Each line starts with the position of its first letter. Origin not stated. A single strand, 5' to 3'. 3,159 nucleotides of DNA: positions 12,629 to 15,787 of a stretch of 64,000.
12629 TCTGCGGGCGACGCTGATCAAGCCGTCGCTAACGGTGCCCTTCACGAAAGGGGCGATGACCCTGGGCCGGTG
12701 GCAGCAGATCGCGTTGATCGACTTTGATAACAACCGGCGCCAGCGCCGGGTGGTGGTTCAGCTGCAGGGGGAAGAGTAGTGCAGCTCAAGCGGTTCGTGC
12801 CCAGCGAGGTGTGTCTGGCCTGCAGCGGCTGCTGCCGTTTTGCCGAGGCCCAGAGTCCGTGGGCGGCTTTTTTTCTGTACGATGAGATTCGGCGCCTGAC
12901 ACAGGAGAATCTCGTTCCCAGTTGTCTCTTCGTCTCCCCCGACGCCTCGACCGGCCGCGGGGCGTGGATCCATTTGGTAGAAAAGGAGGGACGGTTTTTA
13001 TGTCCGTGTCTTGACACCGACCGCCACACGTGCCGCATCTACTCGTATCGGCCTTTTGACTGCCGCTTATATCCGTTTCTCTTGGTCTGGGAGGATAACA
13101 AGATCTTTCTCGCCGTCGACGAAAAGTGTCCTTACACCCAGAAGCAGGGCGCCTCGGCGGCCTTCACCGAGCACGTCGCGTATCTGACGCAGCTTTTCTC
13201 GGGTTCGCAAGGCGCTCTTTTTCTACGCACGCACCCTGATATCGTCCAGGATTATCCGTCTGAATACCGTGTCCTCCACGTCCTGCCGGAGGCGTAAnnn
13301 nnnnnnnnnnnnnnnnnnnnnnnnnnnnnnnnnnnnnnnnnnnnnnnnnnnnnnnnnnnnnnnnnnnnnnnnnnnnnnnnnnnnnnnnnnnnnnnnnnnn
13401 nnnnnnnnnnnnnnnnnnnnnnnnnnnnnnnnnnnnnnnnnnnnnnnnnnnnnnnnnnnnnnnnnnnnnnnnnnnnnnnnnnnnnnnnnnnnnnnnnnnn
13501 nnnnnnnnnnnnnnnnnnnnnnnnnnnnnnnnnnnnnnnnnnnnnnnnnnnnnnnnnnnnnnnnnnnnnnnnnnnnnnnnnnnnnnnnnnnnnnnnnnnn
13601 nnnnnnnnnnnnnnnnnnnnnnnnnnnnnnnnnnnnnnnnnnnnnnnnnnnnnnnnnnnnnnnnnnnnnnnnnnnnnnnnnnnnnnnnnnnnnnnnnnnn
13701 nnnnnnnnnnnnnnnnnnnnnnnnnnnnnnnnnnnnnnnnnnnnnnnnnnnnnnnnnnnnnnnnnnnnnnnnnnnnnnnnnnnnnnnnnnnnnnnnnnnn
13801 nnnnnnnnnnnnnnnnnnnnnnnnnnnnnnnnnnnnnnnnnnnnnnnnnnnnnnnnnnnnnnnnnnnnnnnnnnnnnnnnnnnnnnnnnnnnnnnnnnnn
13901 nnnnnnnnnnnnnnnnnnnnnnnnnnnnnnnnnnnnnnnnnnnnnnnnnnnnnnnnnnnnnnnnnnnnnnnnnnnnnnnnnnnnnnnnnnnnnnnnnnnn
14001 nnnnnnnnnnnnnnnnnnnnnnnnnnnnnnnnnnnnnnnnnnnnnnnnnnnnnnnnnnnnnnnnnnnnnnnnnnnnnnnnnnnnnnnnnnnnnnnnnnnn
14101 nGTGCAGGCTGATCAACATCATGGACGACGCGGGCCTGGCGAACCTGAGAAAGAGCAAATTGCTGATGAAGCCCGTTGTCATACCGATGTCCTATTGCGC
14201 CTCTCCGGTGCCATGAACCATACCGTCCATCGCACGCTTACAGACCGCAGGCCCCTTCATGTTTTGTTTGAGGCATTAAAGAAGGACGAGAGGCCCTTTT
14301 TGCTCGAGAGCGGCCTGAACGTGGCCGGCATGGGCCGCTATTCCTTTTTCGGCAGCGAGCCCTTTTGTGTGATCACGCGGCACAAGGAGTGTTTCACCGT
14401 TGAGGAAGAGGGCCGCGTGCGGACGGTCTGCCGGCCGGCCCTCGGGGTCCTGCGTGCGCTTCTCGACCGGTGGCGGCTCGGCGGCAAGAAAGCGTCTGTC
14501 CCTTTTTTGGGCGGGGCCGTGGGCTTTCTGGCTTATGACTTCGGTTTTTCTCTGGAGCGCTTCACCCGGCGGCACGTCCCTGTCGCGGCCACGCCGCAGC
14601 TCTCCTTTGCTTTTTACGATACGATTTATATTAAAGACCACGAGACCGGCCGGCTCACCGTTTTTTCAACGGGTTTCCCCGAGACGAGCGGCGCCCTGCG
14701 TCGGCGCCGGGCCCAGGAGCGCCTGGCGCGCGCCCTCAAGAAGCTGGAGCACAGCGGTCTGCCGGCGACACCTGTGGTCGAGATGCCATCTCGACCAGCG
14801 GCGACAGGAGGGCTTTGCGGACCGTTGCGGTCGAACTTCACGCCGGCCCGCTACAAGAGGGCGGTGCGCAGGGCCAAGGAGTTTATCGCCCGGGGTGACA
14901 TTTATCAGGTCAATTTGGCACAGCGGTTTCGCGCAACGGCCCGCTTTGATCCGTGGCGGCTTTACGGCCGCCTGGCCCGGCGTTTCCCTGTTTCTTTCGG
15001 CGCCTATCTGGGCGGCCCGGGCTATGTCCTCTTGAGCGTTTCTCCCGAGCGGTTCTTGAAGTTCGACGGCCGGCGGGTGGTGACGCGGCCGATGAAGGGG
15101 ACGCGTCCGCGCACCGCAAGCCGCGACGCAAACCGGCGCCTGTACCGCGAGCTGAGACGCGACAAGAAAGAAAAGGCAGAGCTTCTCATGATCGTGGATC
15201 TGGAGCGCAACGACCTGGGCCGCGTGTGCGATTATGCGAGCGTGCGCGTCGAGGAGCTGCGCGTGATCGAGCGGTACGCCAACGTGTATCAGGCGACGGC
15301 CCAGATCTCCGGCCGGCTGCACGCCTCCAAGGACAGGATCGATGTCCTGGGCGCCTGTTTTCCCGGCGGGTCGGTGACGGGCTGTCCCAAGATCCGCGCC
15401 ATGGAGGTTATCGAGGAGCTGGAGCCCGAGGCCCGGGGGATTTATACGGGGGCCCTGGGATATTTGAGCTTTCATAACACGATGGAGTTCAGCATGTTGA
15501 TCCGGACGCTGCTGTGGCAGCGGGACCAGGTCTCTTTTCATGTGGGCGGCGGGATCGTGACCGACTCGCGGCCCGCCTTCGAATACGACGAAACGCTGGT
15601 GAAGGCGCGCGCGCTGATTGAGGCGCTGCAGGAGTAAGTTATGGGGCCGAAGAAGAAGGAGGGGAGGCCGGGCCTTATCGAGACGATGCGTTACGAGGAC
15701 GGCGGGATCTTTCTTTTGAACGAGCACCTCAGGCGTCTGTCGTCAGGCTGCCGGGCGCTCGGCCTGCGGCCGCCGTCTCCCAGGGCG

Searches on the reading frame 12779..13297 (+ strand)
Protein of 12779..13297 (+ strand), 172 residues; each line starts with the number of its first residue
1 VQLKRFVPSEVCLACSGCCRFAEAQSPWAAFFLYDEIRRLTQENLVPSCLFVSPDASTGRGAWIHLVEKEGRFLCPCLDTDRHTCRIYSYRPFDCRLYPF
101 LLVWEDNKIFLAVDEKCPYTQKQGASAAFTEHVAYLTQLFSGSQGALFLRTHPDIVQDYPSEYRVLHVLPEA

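Call 49: search_protein_families(library=pfam, proteins=[window:12779-13297:+], max_evalue=0.001)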
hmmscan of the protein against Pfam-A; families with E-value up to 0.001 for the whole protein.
window:12779-13297:+ (172 aa): 1 family
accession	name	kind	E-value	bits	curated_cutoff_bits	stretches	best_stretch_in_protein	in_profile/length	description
PF03692.20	CxxCxxCC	-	1.1e-06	29.7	23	1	12-118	2-85/85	Putative zinc- or iron-chelating domain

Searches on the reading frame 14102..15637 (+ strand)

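Call 49: search_protein_families(library=pfam, proteins=[window:14102-15637:+], max_evalue=0.001)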
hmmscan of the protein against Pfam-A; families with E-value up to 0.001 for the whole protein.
window:14102-15637:+ (511 aa): 2 families
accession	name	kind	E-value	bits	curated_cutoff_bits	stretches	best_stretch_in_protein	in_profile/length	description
PF00425.24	Chorismate_bind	-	1.5e-84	284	27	1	249-501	3-257/257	chorismate binding enzyme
PF04715.19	Anth_synt_I_N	-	4.1e-22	79.4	23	1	54-187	7-140/140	Anthranilate synthase component I, N terminal region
